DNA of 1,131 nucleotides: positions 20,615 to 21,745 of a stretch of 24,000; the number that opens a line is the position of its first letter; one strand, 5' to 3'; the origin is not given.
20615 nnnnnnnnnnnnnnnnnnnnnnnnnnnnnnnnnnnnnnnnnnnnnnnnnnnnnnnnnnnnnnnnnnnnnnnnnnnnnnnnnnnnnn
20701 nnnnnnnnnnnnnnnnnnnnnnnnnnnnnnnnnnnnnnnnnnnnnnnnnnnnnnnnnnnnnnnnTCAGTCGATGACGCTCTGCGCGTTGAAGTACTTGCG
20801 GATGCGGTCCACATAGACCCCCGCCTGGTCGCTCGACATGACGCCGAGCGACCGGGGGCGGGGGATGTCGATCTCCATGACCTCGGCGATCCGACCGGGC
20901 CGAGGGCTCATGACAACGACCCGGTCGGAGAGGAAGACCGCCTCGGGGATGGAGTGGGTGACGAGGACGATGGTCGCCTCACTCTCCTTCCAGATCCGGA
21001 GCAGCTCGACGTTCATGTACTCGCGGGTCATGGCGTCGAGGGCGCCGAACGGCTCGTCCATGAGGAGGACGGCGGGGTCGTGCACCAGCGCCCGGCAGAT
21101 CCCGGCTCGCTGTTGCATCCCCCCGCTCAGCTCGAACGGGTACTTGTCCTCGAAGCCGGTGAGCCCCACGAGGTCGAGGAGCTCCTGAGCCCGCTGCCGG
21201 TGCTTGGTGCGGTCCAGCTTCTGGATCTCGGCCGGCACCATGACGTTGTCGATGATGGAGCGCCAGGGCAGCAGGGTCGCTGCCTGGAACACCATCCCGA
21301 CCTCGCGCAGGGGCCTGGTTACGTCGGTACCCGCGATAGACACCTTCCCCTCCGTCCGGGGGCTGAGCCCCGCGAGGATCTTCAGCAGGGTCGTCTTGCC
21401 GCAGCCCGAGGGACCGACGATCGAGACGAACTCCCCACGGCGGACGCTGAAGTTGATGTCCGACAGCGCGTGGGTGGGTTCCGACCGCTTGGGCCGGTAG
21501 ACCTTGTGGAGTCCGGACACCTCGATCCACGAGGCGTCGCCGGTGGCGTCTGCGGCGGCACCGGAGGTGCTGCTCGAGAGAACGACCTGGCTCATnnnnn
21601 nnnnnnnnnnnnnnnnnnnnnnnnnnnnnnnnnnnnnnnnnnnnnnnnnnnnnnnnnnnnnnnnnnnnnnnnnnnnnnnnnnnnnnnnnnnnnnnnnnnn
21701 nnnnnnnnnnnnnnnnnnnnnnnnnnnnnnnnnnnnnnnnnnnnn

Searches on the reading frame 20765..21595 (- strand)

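Call 74: search_protein_families(library=pfam, proteins=[window:20765-21595:-], max_evalue=0.001)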
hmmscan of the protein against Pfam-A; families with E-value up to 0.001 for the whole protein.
window:20765-21595:- (276 aa): 4 families
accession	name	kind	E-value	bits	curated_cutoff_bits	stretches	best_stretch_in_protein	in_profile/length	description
PF00005.33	ABC_tran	-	1.5e-34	120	25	1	44-183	1-136/137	ABC transporter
PF13304.12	AAA_21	-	3.6e-07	31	27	0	57-78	2-23/304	AAA domain, putative AbiEii toxin, Type IV TA system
PF13191.12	AAA_16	-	0.00012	23.1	32.6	1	49-150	17-104/167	AAA ATPase domain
PF20703.3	nSTAND1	-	0.00073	19.7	27.1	1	50-88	29-69/379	Novel STAND NTPase 1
